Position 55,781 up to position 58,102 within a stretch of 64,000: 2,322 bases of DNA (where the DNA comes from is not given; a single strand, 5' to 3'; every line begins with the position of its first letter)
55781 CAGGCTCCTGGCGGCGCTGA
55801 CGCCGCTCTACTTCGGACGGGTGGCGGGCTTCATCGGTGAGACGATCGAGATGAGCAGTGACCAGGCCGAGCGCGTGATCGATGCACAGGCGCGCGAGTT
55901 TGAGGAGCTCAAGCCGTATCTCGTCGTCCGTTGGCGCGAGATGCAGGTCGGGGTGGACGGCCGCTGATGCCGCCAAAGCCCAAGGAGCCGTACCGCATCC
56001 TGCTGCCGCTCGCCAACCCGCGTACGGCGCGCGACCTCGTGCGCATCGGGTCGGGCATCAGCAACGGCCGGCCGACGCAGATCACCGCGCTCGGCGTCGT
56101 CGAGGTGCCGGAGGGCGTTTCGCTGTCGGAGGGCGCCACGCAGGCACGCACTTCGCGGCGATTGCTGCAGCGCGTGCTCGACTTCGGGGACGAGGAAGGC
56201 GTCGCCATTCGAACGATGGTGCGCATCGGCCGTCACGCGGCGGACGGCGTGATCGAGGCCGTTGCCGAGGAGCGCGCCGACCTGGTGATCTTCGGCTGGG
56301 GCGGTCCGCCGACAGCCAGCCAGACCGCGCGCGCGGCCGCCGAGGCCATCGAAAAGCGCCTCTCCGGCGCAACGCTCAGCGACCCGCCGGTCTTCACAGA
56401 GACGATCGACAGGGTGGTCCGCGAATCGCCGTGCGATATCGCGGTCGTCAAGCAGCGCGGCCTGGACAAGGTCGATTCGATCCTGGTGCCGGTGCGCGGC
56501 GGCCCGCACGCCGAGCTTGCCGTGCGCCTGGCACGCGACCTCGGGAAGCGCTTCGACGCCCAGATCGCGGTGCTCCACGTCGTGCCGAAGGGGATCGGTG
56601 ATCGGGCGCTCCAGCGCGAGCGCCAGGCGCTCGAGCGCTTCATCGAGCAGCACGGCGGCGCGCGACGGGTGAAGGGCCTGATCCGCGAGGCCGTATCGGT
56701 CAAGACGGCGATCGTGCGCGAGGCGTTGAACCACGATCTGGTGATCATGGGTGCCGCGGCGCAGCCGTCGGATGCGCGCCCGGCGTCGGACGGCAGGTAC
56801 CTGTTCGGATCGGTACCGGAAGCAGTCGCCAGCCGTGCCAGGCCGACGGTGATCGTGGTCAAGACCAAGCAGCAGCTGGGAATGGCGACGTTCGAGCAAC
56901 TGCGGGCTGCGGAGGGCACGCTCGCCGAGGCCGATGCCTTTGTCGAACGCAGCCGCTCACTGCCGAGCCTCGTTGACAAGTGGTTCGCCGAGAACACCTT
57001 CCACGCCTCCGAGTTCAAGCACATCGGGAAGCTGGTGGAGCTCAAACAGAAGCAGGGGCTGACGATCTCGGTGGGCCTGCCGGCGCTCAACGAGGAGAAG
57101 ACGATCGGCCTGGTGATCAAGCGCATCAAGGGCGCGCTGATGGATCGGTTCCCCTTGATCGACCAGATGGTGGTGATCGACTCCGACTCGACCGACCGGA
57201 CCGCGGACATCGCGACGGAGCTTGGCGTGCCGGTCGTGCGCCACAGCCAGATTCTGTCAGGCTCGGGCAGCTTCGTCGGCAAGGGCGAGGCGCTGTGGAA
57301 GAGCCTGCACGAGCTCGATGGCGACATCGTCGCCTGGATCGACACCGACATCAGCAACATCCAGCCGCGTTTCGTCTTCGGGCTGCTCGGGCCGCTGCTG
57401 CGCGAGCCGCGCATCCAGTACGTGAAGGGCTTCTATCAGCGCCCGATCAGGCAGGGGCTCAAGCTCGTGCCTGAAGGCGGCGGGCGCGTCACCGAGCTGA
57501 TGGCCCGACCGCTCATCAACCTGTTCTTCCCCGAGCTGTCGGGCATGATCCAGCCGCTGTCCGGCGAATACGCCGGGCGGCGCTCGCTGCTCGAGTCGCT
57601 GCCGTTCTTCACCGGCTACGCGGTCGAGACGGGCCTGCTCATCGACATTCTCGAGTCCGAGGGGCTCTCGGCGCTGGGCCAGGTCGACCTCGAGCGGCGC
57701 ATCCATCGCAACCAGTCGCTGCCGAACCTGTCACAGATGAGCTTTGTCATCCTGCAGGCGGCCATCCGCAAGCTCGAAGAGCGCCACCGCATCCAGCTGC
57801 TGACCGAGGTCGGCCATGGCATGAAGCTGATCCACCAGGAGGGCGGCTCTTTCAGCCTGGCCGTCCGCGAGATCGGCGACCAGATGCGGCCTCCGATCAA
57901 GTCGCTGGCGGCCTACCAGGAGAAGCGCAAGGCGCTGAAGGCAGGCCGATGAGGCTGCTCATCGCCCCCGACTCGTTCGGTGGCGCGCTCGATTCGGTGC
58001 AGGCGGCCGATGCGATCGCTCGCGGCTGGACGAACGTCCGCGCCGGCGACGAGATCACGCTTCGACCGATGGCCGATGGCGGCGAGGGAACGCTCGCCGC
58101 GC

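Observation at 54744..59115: Compatible-solute cluster: GT78-like synthase, USP-GpgS fusion and glycerate kinase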

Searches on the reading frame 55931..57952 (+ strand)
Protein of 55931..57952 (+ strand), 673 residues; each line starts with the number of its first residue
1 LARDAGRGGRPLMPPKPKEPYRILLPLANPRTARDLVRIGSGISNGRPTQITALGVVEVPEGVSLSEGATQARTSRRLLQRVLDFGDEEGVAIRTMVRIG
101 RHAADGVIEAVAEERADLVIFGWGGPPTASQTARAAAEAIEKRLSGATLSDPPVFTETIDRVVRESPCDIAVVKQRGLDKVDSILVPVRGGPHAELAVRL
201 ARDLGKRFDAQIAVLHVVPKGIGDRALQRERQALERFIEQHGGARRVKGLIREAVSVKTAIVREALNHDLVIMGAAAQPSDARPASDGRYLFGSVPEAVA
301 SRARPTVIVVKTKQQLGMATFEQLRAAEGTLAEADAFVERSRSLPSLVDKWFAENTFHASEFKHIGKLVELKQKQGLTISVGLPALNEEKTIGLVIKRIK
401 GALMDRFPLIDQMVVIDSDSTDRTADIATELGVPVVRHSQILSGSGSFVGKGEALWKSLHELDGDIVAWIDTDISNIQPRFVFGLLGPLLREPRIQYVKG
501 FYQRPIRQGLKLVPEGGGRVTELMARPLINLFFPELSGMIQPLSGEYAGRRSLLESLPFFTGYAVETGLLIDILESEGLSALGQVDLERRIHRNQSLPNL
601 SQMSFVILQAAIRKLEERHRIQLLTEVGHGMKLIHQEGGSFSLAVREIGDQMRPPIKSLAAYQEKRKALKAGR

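Call 7: search_protein_families(library=pfam, proteins=[window:55931-57952:+], max_evalue=0.01)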
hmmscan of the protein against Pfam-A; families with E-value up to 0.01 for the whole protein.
window:55931-57952:+ (673 aa): 2 families
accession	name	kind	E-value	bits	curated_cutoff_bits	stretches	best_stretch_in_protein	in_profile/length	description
PF00582.32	Usp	-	1.9e-17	64.6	24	2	182-311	3-141/141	Universal stress protein family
PF00535.33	Glycos_transf_2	-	8.6e-09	36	23.3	1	380-475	1-90/168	Glycosyl transferase family 2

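Call 8: search_protein_families(library=ncbifam, proteins=[window:55931-57952:+], max_evalue=0.01)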
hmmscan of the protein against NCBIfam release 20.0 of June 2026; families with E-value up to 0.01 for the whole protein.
window:55931-57952:+ (673 aa): 7 families
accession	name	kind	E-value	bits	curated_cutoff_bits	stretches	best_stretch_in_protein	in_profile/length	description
NF010496.0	PRK13915.1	equivalog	3.2e-110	368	262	1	348-659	5-305/307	glucosyl-3-phosphoglycerate synthase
TIGR04182.1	glyco_TIGR04182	equivalog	7.8e-11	41.9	325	1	380-491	3-99/293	S-layer glycoprotein N-glycosyltransferase AglJ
NF040724.1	GpgS_Meth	equivalog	2.6e-06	26.5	700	1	447-631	118-316/402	glucosyl-3-phosphoglycerate synthase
TIGR04283.1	glyco_like_mftF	equivalog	0.0002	21.1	182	1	379-438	1-56/221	TIGR04283 family arsenosugar biosynthesis glycosyltransferase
NF058614.1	PPMAGASynPpgS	equivalog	0.00062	19.2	370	1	383-446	6-61/226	polyprenyl-phospho-N-acetylgalactosaminyl synthase PpgS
TIGR03937.1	PgaC_IcaA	equivalog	0.0009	18.3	422.3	1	367-500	35-161/407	poly-beta-1,6-N-acetyl-D-glucosamine synthase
NF041391.1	DPhHxTase_Halo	equivalog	0.0012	17.8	375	1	385-439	3-52/213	dolichyl-phosphate hexose transferase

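Call 10: search_solved_structures(query=window:55931-57952:+, max_evalue=0.01)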
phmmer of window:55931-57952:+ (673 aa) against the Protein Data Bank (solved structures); distinct sequences matched with E-value up to 0.01: 8.
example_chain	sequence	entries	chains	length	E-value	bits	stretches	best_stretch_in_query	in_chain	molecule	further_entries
3f1y_A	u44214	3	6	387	3.8e-77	263.6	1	345-629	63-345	Mannosyl-3-phosphoglycerate synthase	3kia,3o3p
7pdo_A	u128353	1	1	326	1.5e-59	205.5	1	368-660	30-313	Glucosyl-3-phosphoglycerate synthase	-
7p5l_A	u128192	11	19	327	1.5e-59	205.5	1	368-660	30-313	Glucosyl-3-phosphoglycerate synthase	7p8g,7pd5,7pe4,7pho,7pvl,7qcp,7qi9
4y6n_A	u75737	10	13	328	1.3e-57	199.1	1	365-610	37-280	Glucosyl-3-phosphoglycerate synthase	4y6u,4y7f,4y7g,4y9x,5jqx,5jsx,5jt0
3e25_A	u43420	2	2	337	1.4e-57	198.9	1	365-610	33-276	Putative uncharacterized protein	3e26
4ddz_A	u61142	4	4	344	1.5e-57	198.9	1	365-610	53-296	GLUCOSYL-3-PHOSPHOGLYCERATE SYNTHASE (GpgS) | Glucosyl-3-phosphoglycerate synthase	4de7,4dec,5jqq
3ckj_A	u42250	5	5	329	5.7e-56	193.6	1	350-610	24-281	Putative uncharacterized protein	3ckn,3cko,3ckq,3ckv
5mlz_A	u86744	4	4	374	0.0014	20.6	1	374-557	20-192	Dolichol monophosphate mannose synthase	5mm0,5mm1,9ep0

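Call 26: find_homologous_proteins(query=window:55967-57952:+)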
Query window:55967-57952:+ (661 aa): 5998 proteins with E <= 0.001 among 8000 candidates; the best 120 are listed.
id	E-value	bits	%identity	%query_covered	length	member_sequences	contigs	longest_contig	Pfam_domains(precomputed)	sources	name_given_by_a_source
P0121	0.0e+0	1439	100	100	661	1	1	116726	PF00535.33,PF00582.33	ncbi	-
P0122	0.0e+0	1295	90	100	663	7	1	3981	PF00535.33,PF00582.33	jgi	jgi:nucleotide-binding universal stress UspA family protein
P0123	0.0e+0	1281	88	100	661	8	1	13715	PF00535.33,PF00582.33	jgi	jgi:glucosyl-3-phosphoglycerate synthase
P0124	0.0e+0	1271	88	100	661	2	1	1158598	PF00535.33,PF00582.33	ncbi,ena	-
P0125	0.0e+0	1263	88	100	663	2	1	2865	PF00535.33,PF00582.33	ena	-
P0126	0.0e+0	1219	85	100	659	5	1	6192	PF00535.33,PF00582.33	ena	-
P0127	0.0e+0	1207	84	100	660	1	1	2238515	PF00535.33,PF00582.33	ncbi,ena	-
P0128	0.0e+0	1183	83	99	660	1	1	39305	PF00535.33,PF00582.33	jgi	jgi:glucosyl-3-phosphoglycerate synthase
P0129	0.0e+0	1181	83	99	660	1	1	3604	PF00535.33,PF00582.33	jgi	jgi:glucosyl-3-phosphoglycerate synthase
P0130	0.0e+0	1179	82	100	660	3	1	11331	PF00535.33,PF00582.33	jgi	jgi:glucosyl-3-phosphoglycerate synthase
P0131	0.0e+0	1160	83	98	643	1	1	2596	PF00535.33,PF00582.33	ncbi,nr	ncbi:MAG TPA: glucosyl-3-phosphoglycerate synthase, partial [Candidatus Limnocylindria bacterium]|nr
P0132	0.0e+0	1156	81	99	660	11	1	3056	PF00535.33,PF00582.33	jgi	jgi:glucosyl-3-phosphoglycerate synthase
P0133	0.0e+0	1151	80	100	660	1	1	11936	PF00535.33,PF00582.33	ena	-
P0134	0.0e+0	1150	80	99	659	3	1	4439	PF00535.33,PF00582.33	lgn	-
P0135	0.0e+0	1147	79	100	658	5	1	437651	PF00535.33,PF00582.33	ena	-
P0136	0.0e+0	1141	79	100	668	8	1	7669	PF00535.33,PF00582.33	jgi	jgi:glucosyl-3-phosphoglycerate synthase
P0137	0.0e+0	1141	79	100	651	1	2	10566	PF00535.33,PF00582.33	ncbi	ncbi:MAG: glucosyl-3-phosphoglycerate synthase [Candidatus Limnocylindria bacterium]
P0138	0.0e+0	1141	79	100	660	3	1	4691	PF00535.33,PF00582.33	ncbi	ncbi:MAG: glucosyl-3-phosphoglycerate synthase [Chloroflexota bacterium]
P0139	0.0e+0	1141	79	100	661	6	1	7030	PF00535.33,PF00582.33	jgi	jgi:glucosyl-3-phosphoglycerate synthase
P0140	0.0e+0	1141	79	100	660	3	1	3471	PF00535.33,PF00582.33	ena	-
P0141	0.0e+0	1140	79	100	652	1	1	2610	PF00535.33,PF00582.33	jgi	jgi:glucosyl-3-phosphoglycerate synthase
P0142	0.0e+0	1138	79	100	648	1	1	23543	PF00535.33,PF00582.33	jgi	jgi:nucleotide-binding universal stress UspA family protein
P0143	0.0e+0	1138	79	100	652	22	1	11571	PF00535.33,PF00582.33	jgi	-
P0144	0.0e+0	1136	78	99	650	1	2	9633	PF00535.33,PF00582.33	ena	-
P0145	0.0e+0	1136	80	99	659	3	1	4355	PF00535.33,PF00582.33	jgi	jgi:glucosyl-3-phosphoglycerate synthase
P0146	0.0e+0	1135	78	100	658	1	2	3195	PF00535.33,PF00582.33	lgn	-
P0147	0.0e+0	1133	78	100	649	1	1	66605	PF00535.33,PF00582.33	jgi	jgi:nucleotide-binding universal stress UspA family protein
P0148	0.0e+0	1133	79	99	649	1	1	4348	PF00535.33,PF00582.33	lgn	-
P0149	0.0e+0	1133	79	99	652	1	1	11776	PF00535.33,PF00582.33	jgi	jgi:glucosyl-3-phosphoglycerate synthase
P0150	0.0e+0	1133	79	100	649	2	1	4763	PF00535.33,PF00582.33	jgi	jgi:nucleotide-binding universal stress UspA family protein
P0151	0.0e+0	1132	78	100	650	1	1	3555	PF00535.33,PF00582.33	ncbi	ncbi:MAG TPA: glucosyl-3-phosphoglycerate synthase [Candidatus Limnocylindria bacterium]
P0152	0.0e+0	1132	80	99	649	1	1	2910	PF00535.33,PF00582.33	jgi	jgi:glucosyl-3-phosphoglycerate synthase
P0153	0.0e+0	1131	79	100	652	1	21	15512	PF00535.33,PF00582.33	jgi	jgi:glucosyl-3-phosphoglycerate synthase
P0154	0.0e+0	1130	78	100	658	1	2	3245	PF00535.33,PF00582.33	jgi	jgi:nucleotide-binding universal stress UspA family protein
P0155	0.0e+0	1130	78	99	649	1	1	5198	PF00535.33,PF00582.33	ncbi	-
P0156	0.0e+0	1129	78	100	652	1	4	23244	PF00535.33,PF00582.33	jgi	jgi:nucleotide-binding universal stress UspA family protein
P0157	0.0e+0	1129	78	100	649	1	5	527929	PF00535.33,PF00582.33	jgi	jgi:nucleotide-binding universal stress UspA family protein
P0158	0.0e+0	1128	79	99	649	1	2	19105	PF00535.33,PF00582.33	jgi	jgi:glucosyl-3-phosphoglycerate synthase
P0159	0.0e+0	1128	79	99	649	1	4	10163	PF00535.33,PF00582.33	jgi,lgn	jgi:glucosyl-3-phosphoglycerate synthase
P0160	0.0e+0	1128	79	100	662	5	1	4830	PF00535.33,PF00582.33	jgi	jgi:glucosyl-3-phosphoglycerate synthase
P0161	0.0e+0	1128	79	99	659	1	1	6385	PF00535.33,PF00582.33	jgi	jgi:glucosyl-3-phosphoglycerate synthase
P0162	0.0e+0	1126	79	100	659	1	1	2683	PF00535.33,PF00582.33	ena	-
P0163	0.0e+0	1126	79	100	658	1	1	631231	PF00535.33,PF00582.33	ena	-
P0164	0.0e+0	1126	79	100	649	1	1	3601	PF00535.33,PF00582.33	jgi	jgi:glucosyl-3-phosphoglycerate synthase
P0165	0.0e+0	1126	79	99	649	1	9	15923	PF00535.33,PF00582.33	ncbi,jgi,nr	ncbi:MAG TPA: glucosyl-3-phosphoglycerate synthase [Candidatus Limnocylindria bacterium]|jgi:glucosy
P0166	0.0e+0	1126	79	100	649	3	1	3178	PF00535.33,PF00582.33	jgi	jgi:glucosyl-3-phosphoglycerate synthase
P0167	0.0e+0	1125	79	99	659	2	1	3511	PF00535.33,PF00582.33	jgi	jgi:glucosyl-3-phosphoglycerate synthase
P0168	0.0e+0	1125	79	100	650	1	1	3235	PF00535.33,PF00582.33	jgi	jgi:glucosyl-3-phosphoglycerate synthase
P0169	0.0e+0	1125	78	100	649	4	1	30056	PF00535.33,PF00582.33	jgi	jgi:nucleotide-binding universal stress UspA family protein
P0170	0.0e+0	1125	79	99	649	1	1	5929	PF00535.33,PF00582.33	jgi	jgi:glucosyl-3-phosphoglycerate synthase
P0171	0.0e+0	1125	78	100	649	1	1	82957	PF00535.33,PF00582.33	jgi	jgi:glucosyl-3-phosphoglycerate synthase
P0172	0.0e+0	1125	79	100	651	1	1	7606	PF00535.33,PF00582.33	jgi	jgi:glucosyl-3-phosphoglycerate synthase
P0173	0.0e+0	1124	79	99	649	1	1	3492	PF00535.33,PF00582.33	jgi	jgi:glucosyl-3-phosphoglycerate synthase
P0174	0.0e+0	1124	79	99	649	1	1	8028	PF00535.33,PF00582.33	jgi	jgi:glucosyl-3-phosphoglycerate synthase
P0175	0.0e+0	1124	78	100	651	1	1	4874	PF00535.33,PF00582.33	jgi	jgi:nucleotide-binding universal stress UspA family protein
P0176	0.0e+0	1124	78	100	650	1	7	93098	PF00535.33,PF00582.33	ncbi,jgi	ncbi:MAG TPA: glucosyl-3-phosphoglycerate synthase [Candidatus Limnocylindria bacterium]|jgi:glucosy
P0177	0.0e+0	1124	78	100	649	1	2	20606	PF00535.33,PF00582.33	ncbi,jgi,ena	ncbi:MAG TPA: glucosyl-3-phosphoglycerate synthase [Candidatus Limnocylindria bacterium]|jgi:glucosy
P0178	0.0e+0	1124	79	100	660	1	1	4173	PF00535.33,PF00582.33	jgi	jgi:nucleotide-binding universal stress UspA family protein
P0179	0.0e+0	1124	78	100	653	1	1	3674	PF00535.33,PF00582.33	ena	-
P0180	0.0e+0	1124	78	100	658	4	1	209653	PF00535.33,PF00582.33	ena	-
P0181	0.0e+0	1124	78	100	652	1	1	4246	PF00535.33,PF00582.33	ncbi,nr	ncbi:MAG TPA: glucosyl-3-phosphoglycerate synthase [Candidatus Limnocylindrales bacterium]|nr:glucos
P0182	0.0e+0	1124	78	100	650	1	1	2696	PF00535.33,PF00582.33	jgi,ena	-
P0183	0.0e+0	1124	78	100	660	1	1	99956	PF00535.33,PF00582.33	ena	-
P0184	0.0e+0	1123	78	100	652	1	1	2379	PF00535.33,PF00582.33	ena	-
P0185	0.0e+0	1123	78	100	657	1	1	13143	PF00535.33,PF00582.33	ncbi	-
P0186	0.0e+0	1123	78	100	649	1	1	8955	PF00535.33,PF00582.33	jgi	jgi:glucosyl-3-phosphoglycerate synthase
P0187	0.0e+0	1123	78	99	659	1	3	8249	PF00535.33,PF00582.33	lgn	-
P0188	0.0e+0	1123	77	100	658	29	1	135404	PF00535.33,PF00582.33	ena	-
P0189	0.0e+0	1123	78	100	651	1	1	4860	PF00535.33,PF00582.33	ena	-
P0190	0.0e+0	1122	78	100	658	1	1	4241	PF00535.33,PF00582.33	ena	-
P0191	0.0e+0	1122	78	100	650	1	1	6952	PF00535.33,PF00582.33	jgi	jgi:nucleotide-binding universal stress UspA family protein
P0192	0.0e+0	1122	78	100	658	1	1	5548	PF00535.33,PF00582.33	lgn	-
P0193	0.0e+0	1122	78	100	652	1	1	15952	PF00535.33,PF00582.33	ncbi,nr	ncbi:MAG TPA: glucosyl-3-phosphoglycerate synthase [Candidatus Limnocylindria bacterium]|nr:glucosyl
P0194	0.0e+0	1122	78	99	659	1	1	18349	PF00535.33,PF00582.33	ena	-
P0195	0.0e+0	1121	78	100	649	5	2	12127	PF00535.33,PF00582.33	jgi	jgi:nucleotide-binding universal stress UspA family protein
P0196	0.0e+0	1121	78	100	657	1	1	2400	PF00535.33,PF00582.33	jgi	jgi:nucleotide-binding universal stress UspA family protein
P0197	0.0e+0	1120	78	99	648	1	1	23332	PF00535.33,PF00582.33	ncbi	ncbi:MAG TPA: glucosyl-3-phosphoglycerate synthase [Candidatus Limnocylindria bacterium]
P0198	0.0e+0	1120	78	100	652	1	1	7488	PF00535.33,PF00582.33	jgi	jgi:glucosyl-3-phosphoglycerate synthase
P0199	0.0e+0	1120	78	98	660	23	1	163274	PF00535.33,PF00582.33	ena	-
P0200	0.0e+0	1120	78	100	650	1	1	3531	PF00535.33,PF00582.33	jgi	jgi:glucosyl-3-phosphoglycerate synthase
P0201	0.0e+0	1120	78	100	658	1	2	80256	PF00535.33,PF00582.33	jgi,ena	-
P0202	0.0e+0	1120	79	99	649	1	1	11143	PF00535.33,PF00582.33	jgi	jgi:glucosyl-3-phosphoglycerate synthase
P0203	0.0e+0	1120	77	99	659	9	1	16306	PF00535.33,PF00582.33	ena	-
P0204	0.0e+0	1120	78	100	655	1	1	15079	PF00535.33,PF00582.33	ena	-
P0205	0.0e+0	1120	78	100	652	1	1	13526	PF00535.33,PF00582.33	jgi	jgi:nucleotide-binding universal stress UspA family protein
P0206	0.0e+0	1120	78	99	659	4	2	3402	PF00535.33,PF00582.33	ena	-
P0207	0.0e+0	1120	78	100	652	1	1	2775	PF00535.33,PF00582.33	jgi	jgi:nucleotide-binding universal stress UspA family protein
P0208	0.0e+0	1119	78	99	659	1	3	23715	PF00535.33,PF00582.33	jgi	-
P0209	0.0e+0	1119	78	100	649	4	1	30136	PF00535.33,PF00582.33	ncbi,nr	ncbi:MAG TPA: glucosyl-3-phosphoglycerate synthase [Candidatus Limnocylindria bacterium]|nr:glucosyl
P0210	0.0e+0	1119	77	100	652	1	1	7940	PF00535.33,PF00582.33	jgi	jgi:nucleotide-binding universal stress UspA family protein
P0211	0.0e+0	1119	78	100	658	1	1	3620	PF00535.33,PF00582.33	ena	-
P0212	0.0e+0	1119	78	100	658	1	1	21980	PF00535.33,PF00582.33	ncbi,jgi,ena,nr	ncbi:MAG: glucosyl-3-phosphoglycerate synthase [Chloroflexi bacterium]|nr:glucosyl-3-phosphoglycerat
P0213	0.0e+0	1119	78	100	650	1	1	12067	PF00535.33,PF00582.33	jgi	jgi:nucleotide-binding universal stress UspA family protein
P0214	0.0e+0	1118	78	99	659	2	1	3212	PF00535.33,PF00582.33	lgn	-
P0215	0.0e+0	1118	77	100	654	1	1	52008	PF00535.33,PF00582.33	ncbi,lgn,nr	ncbi:MAG TPA: glucosyl-3-phosphoglycerate synthase [candidate division Zixibacteria bacterium]|nr:gl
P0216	0.0e+0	1118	77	100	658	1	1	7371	PF00535.33,PF00582.33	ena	-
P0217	0.0e+0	1118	77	100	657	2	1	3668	PF00535.33,PF00582.33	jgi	jgi:glucosyl-3-phosphoglycerate synthase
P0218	0.0e+0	1118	77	100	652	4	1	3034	PF00535.33,PF00582.33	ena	-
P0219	0.0e+0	1117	78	100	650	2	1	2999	PF00535.33,PF00582.33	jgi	jgi:glucosyl-3-phosphoglycerate synthase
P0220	0.0e+0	1117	78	99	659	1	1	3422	PF00535.33,PF00582.33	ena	-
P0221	0.0e+0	1117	78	99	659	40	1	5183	PF00535.33,PF00582.33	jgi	jgi:nucleotide-binding universal stress UspA family protein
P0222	0.0e+0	1117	78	100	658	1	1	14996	PF00535.33,PF00582.33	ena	-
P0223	0.0e+0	1117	78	100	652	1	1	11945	PF00535.33,PF00582.33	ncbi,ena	-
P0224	0.0e+0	1117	78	99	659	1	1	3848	PF00535.33,PF00582.33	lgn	-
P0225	0.0e+0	1116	77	99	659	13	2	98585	PF00535.33,PF00582.33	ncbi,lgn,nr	ncbi:MAG: glucosyl-3-phosphoglycerate synthase [Chloroflexi bacterium]|nr:glucosyl-3-phosphoglycerat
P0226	0.0e+0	1116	78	98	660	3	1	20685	PF00535.33,PF00582.33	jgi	jgi:nucleotide-binding universal stress UspA family protein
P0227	0.0e+0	1116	78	100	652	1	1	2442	PF00535.33,PF00582.33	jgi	jgi:nucleotide-binding universal stress UspA family protein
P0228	0.0e+0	1116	77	100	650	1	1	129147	PF00535.33,PF00582.33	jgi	jgi:nucleotide-binding universal stress UspA family protein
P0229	0.0e+0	1116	78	100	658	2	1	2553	PF00535.33,PF00582.33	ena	-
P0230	0.0e+0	1115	78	99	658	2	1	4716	PF00535.33,PF00582.33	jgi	-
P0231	0.0e+0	1115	78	99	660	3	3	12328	PF00535.33,PF00582.33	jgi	jgi:nucleotide-binding universal stress UspA family protein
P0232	0.0e+0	1115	77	99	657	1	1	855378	PF00535.33,PF00582.33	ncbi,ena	-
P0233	0.0e+0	1115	77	99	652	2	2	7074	PF00535.33,PF00582.33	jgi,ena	-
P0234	0.0e+0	1115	78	100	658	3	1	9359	PF00535.33,PF00582.33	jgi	jgi:glucosyl-3-phosphoglycerate synthase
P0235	0.0e+0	1115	78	99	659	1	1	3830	PF00535.33,PF00582.33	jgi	jgi:glucosyl-3-phosphoglycerate synthase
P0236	0.0e+0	1114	78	99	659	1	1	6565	PF00535.33,PF00582.33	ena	-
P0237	0.0e+0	1114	78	100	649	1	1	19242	PF00535.33,PF00582.33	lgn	-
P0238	0.0e+0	1114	78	100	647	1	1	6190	PF00535.33,PF00582.33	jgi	jgi:glucosyl-3-phosphoglycerate synthase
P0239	0.0e+0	1114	76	100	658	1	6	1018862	PF00535.33,PF00582.33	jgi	jgi:nucleotide-binding universal stress UspA family protein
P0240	0.0e+0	1114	78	99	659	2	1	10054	PF00535.33,PF00582.33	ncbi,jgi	jgi:glucosyl-3-phosphoglycerate synthase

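Call 29: find_encoding_contigs(protein=P0121, flank=10000, max_places=3)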
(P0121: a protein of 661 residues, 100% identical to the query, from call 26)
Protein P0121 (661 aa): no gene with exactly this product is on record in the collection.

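Call 30: find_encoding_contigs(protein=P0239, flank=8000, max_places=3)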
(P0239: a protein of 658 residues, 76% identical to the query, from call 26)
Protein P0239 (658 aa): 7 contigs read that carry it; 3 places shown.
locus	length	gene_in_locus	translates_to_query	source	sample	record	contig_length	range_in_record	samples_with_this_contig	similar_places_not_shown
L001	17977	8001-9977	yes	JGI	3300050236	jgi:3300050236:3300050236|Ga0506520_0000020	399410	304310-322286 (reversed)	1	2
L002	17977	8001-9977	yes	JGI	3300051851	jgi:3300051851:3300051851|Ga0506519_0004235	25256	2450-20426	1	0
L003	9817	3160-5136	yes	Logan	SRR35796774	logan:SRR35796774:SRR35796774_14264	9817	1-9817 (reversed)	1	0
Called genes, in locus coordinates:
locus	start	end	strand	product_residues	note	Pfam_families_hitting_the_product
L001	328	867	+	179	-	PF01844:HNH, PF14279:HNH_5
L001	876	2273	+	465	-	PF01743:PolyA_pol, PF12627:PolyA_pol_RNAbd, PF01966:HD, PF13735:tRNA_NucTran2_2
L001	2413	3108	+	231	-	PF01791:DeoC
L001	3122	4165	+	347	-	PF01073:3Beta_HSD, PF01370:Epimerase, PF02719:Polysacc_synt_2, PF04321:RmlD_sub_bind, PF13460:NAD_binding_10, PF16363:GDP_Man_Dehyd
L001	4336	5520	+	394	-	PF04851:ResIII (weak), PF00270:DEAD, PF00271:Helicase_C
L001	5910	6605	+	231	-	PF01068:DNA_ligase_A_M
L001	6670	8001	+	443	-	-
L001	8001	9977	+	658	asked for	PF00582:Usp, PF00535:Glycos_transf_2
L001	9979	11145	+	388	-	PF02595:Gly_kinase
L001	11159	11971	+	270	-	PF00730:HhH-GPD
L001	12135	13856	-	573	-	-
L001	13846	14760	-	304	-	PF00005:ABC_tran, PF13304:AAA_21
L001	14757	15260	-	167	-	PF12802:MarR_2, PF01047:MarR, PF27059:HTH_MmpR5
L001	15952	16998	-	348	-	PF01070:FMN_dh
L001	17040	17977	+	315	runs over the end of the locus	PF03816:LytR_cpsA_psr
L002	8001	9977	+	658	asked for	PF00582:Usp, PF00535:Glycos_transf_2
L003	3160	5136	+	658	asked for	PF00582:Usp, PF00535:Glycos_transf_2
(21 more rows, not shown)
